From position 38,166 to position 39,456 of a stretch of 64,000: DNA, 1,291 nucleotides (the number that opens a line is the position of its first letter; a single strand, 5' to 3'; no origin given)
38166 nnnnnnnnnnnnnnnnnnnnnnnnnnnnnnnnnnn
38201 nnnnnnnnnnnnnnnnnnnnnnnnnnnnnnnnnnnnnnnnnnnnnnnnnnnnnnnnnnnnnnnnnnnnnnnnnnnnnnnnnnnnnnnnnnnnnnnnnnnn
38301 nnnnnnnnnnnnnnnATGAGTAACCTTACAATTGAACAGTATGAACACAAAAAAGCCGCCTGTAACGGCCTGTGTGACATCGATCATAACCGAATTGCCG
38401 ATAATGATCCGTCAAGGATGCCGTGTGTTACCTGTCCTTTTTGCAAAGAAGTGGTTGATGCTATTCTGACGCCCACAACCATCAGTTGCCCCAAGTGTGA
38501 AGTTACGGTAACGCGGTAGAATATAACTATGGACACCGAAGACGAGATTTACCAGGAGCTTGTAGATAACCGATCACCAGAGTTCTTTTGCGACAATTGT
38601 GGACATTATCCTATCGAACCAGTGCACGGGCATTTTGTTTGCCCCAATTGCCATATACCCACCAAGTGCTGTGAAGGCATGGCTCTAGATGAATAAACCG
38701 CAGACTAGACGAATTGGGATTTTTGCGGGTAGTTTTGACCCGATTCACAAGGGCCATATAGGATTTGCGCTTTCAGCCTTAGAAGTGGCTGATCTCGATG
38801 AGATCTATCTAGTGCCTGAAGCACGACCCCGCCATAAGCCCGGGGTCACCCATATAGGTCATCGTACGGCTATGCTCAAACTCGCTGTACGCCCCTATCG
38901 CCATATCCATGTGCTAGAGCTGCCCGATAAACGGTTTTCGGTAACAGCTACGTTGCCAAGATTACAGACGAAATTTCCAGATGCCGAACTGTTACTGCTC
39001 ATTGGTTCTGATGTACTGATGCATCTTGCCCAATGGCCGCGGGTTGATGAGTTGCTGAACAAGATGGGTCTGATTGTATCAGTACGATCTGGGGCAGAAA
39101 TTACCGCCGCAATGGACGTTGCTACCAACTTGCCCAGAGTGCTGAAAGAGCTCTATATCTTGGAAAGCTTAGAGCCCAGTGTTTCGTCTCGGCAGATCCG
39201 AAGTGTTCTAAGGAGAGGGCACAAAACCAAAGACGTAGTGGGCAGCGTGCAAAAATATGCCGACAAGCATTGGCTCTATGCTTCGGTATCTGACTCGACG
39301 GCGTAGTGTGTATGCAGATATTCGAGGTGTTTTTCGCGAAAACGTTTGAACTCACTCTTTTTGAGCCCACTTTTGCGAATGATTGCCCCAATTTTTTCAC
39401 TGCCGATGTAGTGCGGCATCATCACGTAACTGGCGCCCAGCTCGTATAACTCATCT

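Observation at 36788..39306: B12-leader-controlled operon of three chained zinc-ribbon proteins ending in nadD, with no known cobalamin function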

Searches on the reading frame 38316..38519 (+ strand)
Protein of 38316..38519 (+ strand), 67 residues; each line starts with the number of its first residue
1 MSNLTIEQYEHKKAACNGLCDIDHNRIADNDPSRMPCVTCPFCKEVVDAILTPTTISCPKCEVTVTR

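Call 6: search_protein_families(library=pfam, proteins=[window:38316-38519:+], max_evalue=1)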
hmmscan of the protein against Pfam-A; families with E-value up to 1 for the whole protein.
window:38316-38519:+ (67 aa): 2 families
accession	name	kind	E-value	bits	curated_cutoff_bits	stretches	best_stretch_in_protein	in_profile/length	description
PF25207.1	DUF7837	-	0.25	11.8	27.8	0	38-48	35-45/47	Domain of unknown function (DUF7837)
PF21276.3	ZNF512_C2HC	-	0.52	10.5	27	0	50-64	8-22/38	Zinc finger protein 512, C2HC zinc finger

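Call 7: search_protein_families(library=ncbifam, proteins=[window:38316-38519:+], max_evalue=1)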
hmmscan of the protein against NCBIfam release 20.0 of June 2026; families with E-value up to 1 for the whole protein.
window:38316-38519:+ (67 aa): 0 families

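Call 8: search_protein_families(library=phrogs, proteins=[window:38316-38519:+], max_evalue=1)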
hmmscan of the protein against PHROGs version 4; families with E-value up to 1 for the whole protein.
window:38316-38519:+ (67 aa): 1 family
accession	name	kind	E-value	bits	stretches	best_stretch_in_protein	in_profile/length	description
phrog_2816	-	other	0.22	12.7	0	19-41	10-32/43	protease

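Call 86: find_homologous_proteins(query=window:38316-38516:+, max_evalue=0.01)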
Query window:38316-38516:+ (67 aa): 43 proteins with E <= 0.01 among 43 candidates.
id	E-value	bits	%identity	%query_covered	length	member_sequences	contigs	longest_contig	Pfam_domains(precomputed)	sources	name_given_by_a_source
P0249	2.1e-39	150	100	100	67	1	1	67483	-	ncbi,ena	-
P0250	3.2e-32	127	84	100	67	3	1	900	-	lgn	-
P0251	1.2e-31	125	79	100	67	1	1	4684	-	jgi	jgi:hypothetical protein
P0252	4.0e-30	120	81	100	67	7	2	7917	-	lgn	-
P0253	5.4e-30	120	79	100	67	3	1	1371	-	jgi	jgi:hypothetical protein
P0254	1.5e-29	119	79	100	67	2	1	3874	-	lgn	-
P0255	3.3e-29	118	76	100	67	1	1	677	-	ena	-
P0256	4.8e-29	117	78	100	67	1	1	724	-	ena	-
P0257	1.0e-28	116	75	100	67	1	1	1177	-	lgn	-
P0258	3.9e-28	114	73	100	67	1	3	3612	-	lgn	-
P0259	8.0e-28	113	73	100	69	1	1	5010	-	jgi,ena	-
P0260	1.1e-27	113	76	100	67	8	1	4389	-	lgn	-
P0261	2.5e-27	112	73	100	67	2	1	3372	-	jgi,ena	-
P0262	4.5e-27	111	72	100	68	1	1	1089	-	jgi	jgi:hypothetical protein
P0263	6.4e-27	110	78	100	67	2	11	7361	-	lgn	-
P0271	3.9e-25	105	69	100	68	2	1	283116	-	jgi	-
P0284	2.2e-21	93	63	100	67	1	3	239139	-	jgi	jgi:uncharacterized CHY-type Zn-finger protein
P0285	2.4e-21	93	64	100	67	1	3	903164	-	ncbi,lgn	-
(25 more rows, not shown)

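Call 87: find_encoding_contigs(protein=P0285, flank=4000, max_places=1)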
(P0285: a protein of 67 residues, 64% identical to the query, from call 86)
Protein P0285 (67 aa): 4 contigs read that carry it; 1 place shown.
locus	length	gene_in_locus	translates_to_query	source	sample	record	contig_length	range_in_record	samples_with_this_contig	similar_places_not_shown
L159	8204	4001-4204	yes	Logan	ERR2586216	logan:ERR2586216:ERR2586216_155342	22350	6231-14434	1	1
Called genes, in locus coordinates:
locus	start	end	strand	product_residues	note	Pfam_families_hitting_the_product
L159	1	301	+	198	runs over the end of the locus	PF05711:TylF, PF13578:Methyltransf_24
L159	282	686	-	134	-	PF01878:EVE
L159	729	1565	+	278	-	PF02673:BacA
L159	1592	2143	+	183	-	PF01327:Pep_deformylase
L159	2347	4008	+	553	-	-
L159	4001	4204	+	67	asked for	-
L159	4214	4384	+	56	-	-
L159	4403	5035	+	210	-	PF01467:CTP_transf_like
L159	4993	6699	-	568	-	PF00999:Na_H_Exchanger, PF02254:TrkA_N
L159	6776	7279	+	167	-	PF04120:Iron_permease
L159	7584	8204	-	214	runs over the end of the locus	PF13462:Thioredoxin_4, PF01323:DSBA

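Call 88: find_encoding_contigs(protein=P0271, flank=4000, max_places=1)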
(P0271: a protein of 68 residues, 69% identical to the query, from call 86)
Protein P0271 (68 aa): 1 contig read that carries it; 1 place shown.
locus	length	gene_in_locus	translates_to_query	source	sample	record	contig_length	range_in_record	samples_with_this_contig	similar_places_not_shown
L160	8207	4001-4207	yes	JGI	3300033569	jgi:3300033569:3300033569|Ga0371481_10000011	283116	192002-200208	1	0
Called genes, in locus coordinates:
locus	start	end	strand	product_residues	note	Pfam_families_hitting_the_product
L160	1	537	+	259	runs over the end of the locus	PF06966:DUF1295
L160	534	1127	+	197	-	PF05711:TylF, PF13578:Methyltransf_24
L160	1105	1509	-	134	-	PF01878:EVE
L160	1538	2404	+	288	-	PF02673:BacA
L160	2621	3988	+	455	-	-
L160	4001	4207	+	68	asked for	-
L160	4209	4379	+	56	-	-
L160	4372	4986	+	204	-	PF01467:CTP_transf_like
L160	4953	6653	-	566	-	PF00999:Na_H_Exchanger, PF02254:TrkA_N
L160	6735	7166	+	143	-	PF04120:Iron_permease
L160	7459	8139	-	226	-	PF13098:Thioredoxin_2 (weak), PF13462:Thioredoxin_4, PF01323:DSBA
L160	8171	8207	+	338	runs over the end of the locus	PF01595:CNNM, PF00571:CBS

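Call 89: find_encoding_contigs(protein=P0284, flank=4000, max_places=1)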
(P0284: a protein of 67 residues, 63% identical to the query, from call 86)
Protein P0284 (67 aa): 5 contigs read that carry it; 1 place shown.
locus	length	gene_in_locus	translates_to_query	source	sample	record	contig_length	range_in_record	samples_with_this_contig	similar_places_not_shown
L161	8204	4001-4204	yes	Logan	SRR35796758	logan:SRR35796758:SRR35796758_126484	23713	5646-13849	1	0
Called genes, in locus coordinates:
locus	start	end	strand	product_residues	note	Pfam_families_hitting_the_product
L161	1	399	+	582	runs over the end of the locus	PF00884:Sulfatase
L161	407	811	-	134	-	PF01878:EVE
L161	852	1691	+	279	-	PF02673:BacA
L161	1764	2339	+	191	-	-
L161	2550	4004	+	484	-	-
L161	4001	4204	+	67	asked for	-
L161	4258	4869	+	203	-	PF01467:CTP_transf_like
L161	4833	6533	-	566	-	PF00999:Na_H_Exchanger, PF02254:TrkA_N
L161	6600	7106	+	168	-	PF04120:Iron_permease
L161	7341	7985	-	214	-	PF13098:Thioredoxin_2 (weak), PF13462:Thioredoxin_4, PF01323:DSBA, PF13743:Thioredoxin_5 (weak)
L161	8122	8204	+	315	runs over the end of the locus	PF01595:CNNM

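Call 95: search_protein_families(library=padloc, proteins=[window:38316-38519:+], max_evalue=0.01)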
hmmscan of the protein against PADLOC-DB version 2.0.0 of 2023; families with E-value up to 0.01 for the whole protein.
window:38316-38519:+ (67 aa): 0 families

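Call 106: search_protein_families(library=pfam, proteins=[L142:1103-3436:+, L142:3444-3971:+, L142:4099-4674:+, L142:4709-6598:+, L142:6611-7171:+, L142:7084-7722:+], max_evalue=0.0001)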
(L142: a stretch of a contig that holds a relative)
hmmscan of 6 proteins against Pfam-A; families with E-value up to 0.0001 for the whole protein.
L142:1103-3436:+ (777 aa): 4 families
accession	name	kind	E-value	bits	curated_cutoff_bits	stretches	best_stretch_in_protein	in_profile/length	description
PF03477.21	ATP-cone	-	1.7e-21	77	25.8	1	34-125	2-87/88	ATP cone domain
PF17975.6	RNR_Alpha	-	5.1e-12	46.6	26.4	1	136-203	4-69/101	Ribonucleotide reductase alpha domain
PF21995.1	RNR-II_ins_dom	-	8.6e-09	36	27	1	281-343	33-101/107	B12-dependent ribonucleotide reductase, insertion domain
PF02867.20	Ribonuc_red_lgC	-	7.1e-05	22.1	23.9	0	470-495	208-238/523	Ribonucleotide reductase, barrel domain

L142:3444-3971:+ (175 aa): 1 family
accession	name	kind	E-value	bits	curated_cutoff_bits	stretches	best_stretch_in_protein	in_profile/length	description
PF07155.17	ECF-ribofla_trS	-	6.6e-07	29.9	26.7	1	13-148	21-165/172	ECF-type riboflavin transporter, S component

L142:4099-4674:+ (191 aa): 1 family
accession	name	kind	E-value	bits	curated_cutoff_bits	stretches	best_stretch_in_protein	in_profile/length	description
PF14478.12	DUF4430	-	6.3e-16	59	23.8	1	114-189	1-71/72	Domain of unknown function (DUF4430)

L142:4709-6598:+ (629 aa): 1 family
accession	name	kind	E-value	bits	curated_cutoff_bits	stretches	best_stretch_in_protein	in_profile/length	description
PF13243.12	SQHop_cyclase_C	-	6.8e-05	22.5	26.1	0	376-474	149-252/319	Squalene-hopene cyclase C-terminal domain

L142:6611-7171:+ (186 aa): 0 families

L142:7084-7722:+ (212 aa): 1 family
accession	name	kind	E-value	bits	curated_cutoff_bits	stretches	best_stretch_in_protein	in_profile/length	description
PF02600.21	DsbB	-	6.3e-09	36.8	22.1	1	77-201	3-144/148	Disulfide bond formation protein DsbB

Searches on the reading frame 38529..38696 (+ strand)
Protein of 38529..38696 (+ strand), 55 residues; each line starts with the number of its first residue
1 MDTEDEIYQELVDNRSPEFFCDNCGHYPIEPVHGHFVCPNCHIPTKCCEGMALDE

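Call 6: search_protein_families(library=pfam, proteins=[window:38529-38696:+], max_evalue=1)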
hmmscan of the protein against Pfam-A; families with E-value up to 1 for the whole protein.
window:38529-38696:+ (55 aa): 13 families
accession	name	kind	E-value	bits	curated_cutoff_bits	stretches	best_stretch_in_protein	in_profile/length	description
PF08271.17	Zn_Ribbon_TF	-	0.0023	17.9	29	1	11-26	12-27/43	TFIIB zinc-binding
PF08274.17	Zn_Ribbon_YjdM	-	0.005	17.3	30.8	1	33-42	17-26/30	PhnA Zinc-Ribbon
PF13248.11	Zn_ribbon_3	-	0.0061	16.4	27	1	21-31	5-14/26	zinc-ribbon domain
PF01155.25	HypA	-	0.081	13.4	28.9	1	13-44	65-95/112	Hydrogenase/urease nickel incorporation, metallochaperone, hypA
PF23547.1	Zn_ribbon_FGT1_1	-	0.096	12.7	27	1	35-44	20-29/35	FORGETTER1 first zinc ribbon domain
PF07754.17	HVO_2753_ZBP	-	0.099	12.9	33.2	1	10-29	7-27/46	Small zinc finger protein HVO_2753-like, Zn-binding pocket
PF11781.13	Zn_ribbon_RRN7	-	0.11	12.7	27.1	0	34-42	20-28/32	Zinc-finger of RNA-polymerase I-specific TFIIB, Rrn7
PF13824.12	zf-Mss51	-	0.15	12.7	27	1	21-50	2-29/55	Zinc-finger of mitochondrial splicing suppressor 51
PF14353.12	CpXC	-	0.22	12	25.4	0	2-26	21-45/121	CpXC protein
PF08209.17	Sgf11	-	0.24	11.4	26.4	0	35-41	4-10/33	Sgf11 (transcriptional regulation protein)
PF18256.6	HscB_4_cys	-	0.5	10.7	26.2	1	21-41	3-23/27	Co-chaperone HscB tetracysteine metal binding motif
PF12760.12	Zn_ribbon_IS1595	-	0.83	10.1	25.4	0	34-44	17-27/46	Transposase zinc-ribbon domain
PF18387.7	zf_C2H2_ZHX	-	0.86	9.8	27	0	35-53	4-22/53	Zinc-fingers and homeoboxes C2H2 finger domain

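Call 7: search_protein_families(library=ncbifam, proteins=[window:38529-38696:+], max_evalue=1)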
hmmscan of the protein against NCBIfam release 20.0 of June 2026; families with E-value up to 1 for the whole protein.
window:38529-38696:+ (55 aa): 2 families
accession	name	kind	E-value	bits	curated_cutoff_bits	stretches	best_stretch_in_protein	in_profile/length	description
NF008757.0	PRK11788.1-5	equivalog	0.073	12.2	363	1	6-42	342-374/388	lipopolysaccharide assembly protein LapB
NF011302.0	PRK14714.1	equivalog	0.2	9.1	1791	1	13-53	700-740/1350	DNA-directed DNA polymerase II large subunit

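Call 8: search_protein_families(library=phrogs, proteins=[window:38529-38696:+], max_evalue=1)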
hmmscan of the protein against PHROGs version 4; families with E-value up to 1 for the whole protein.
window:38529-38696:+ (55 aa): 4 families
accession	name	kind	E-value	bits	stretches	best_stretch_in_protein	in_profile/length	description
phrog_17221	-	unknown function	0.015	16.3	1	12-25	32-45/51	-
phrog_5034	-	DNA, RNA and nucleotide metabolism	0.25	12.5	1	2-36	16-52/138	NinG/ Rap DNA junction specific endonuclease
phrog_6114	-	unknown function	0.79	11.2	1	16-52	23-58/59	-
phrog_4852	-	unknown function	0.8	10.3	1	14-45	9-39/194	-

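Call 50: find_homologous_proteins(query=window:38529-38693:+, max_evalue=0.01)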
Query window:38529-38693:+ (55 aa): 86 proteins with E <= 0.01 among 86 candidates.
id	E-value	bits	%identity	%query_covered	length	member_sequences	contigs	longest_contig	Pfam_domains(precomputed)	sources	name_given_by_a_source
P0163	1.3e-26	109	83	96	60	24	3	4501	-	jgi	jgi:Zn finger protein HypA/HybF involved in hydrogenase expression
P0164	5.4e-26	107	78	98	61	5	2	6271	-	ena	-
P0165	3.3e-25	105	78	98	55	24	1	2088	-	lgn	-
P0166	4.0e-25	104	81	95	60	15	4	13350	-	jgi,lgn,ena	-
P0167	7.2e-25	103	79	96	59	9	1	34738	-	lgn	-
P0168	8.0e-25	103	82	93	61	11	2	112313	-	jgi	jgi:Zn finger protein HypA/HybF involved in hydrogenase expression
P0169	1.1e-24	103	82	93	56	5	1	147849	-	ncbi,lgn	-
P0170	1.9e-24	102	76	98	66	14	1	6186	-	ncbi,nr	ncbi:MAG TPA: hypothetical protein VFH39_00115 [Candidatus Saccharimonadales bacterium]|nr:hypotheti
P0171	1.9e-24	102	76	98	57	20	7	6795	-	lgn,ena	-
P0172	2.3e-24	102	78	98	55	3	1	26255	-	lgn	-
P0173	2.7e-24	102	76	98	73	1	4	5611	-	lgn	-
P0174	5.5e-24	101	74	98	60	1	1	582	-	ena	-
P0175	6.4e-24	100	76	100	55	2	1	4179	-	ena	-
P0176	2.5e-23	99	74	98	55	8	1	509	-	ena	-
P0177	3.5e-23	98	74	98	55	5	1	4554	-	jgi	jgi:Zn finger protein HypA/HybF involved in hydrogenase expression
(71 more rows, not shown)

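Call 95: search_protein_families(library=padloc, proteins=[window:38529-38696:+], max_evalue=0.01)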
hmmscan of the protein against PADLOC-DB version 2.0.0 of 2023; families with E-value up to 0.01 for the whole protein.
window:38529-38696:+ (55 aa): 0 families

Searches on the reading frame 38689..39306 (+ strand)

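Call 6: search_protein_families(library=pfam, proteins=[window:38689-39306:+], max_evalue=1)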
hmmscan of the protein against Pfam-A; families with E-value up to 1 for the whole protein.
window:38689-39306:+ (205 aa): 1 family
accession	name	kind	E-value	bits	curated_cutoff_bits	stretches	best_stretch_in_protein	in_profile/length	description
PF01467.32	CTP_transf_like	-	2.1e-17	64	21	1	11-171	1-131/133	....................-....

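Call 7: search_protein_families(library=ncbifam, proteins=[window:38689-39306:+], max_evalue=1)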
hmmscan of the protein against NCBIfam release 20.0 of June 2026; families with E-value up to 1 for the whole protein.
window:38689-39306:+ (205 aa): 21 families
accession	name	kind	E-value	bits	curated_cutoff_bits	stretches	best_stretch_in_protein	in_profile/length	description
TIGR00482.1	TIGR00482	equivalog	3.7e-32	111.9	112.45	1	11-197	1-194/194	nicotinate (nicotinamide) nucleotide adenylyltransferase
NF005519.0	PRK07152.1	equivalog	8e-32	110.5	315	1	8-199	2-186/361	nicotinate-nucleotide adenylyltransferase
NF000840.1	PRK00071.1-3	equivalog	6e-31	107.5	150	1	5-198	4-199/201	nicotinate-nucleotide adenylyltransferase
NF000841.0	PRK00071.1-4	equivalog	5.3e-27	94.9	197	1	4-198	4-193/194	nicotinate-nucleotide adenylyltransferase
NF000839.0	PRK00071.1-1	equivalog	4.2e-26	92.2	187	1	9-199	8-217/219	nicotinate-nucleotide adenylyltransferase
NF005410.0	PRK06973.1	equivalog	2.2e-21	76.3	214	1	3-196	18-240/243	nicotinate-nucleotide adenylyltransferase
NF000843.0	PRK00071.2-2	equivalog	5.4e-18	65.3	240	1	5-147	10-155/212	nicotinate-nucleotide adenylyltransferase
NF000842.0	PRK00071.2-1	equivalog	1.1e-16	61.1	167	1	8-200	3-187/191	nicotinate-nucleotide adenylyltransferase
NF000845.0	PRK00071.2-4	equivalog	1.9e-09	37.2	210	1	7-140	8-144/197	nicotinate-nucleotide adenylyltransferase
NF000846.0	PRK00071.2-5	equivalog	1.3e-08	34.6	329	1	6-143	18-158/210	nicotinate-nucleotide adenylyltransferase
TIGR00125.1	cyt_tran_rel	domain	4.7e-08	33.1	27.7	1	9-66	1-59/65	adenylyltransferase/cytidyltransferase family protein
NF006479.0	PRK08887.1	equivalog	1.3e-07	31.6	164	1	7-130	2-130/174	nicotinate-nicotinamide nucleotide adenylyltransferase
TIGR01510.1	coaD_prev_kdtB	equivalog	7.7e-06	26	103.3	1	10-75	2-64/155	pantetheine-phosphate adenylyltransferase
NF003787.0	PRK05379.1-4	equivalog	0.026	13.5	449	1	6-52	6-54/346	bifunctional nicotinamide-nucleotide adenylyltransferase/Nudix hydroxylase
NF003791.0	PRK05379.2-3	equivalog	0.062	12.5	409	1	9-94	7-94/340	bifunctional nicotinamide-nucleotide adenylyltransferase/Nudix hydroxylase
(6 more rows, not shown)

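Call 8: search_protein_families(library=phrogs, proteins=[window:38689-39306:+], max_evalue=1)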
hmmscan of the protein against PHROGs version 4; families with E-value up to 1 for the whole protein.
window:38689-39306:+ (205 aa): 3 families
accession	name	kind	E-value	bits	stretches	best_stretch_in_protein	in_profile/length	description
phrog_7878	-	other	0.03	15.4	1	9-35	3-29/131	bifunctional heptose 7-phosphate kinase/heptose 1-phosphate adenyltransferase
phrog_16724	-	unknown function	0.049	15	1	165-197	22-54/100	-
phrog_395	-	other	0.18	12.6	1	5-68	9-72/373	cytidyltransferase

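Call 95: search_protein_families(library=padloc, proteins=[window:38689-39306:+], max_evalue=0.01)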
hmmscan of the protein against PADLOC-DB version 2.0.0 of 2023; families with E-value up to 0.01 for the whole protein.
window:38689-39306:+ (205 aa): 0 families
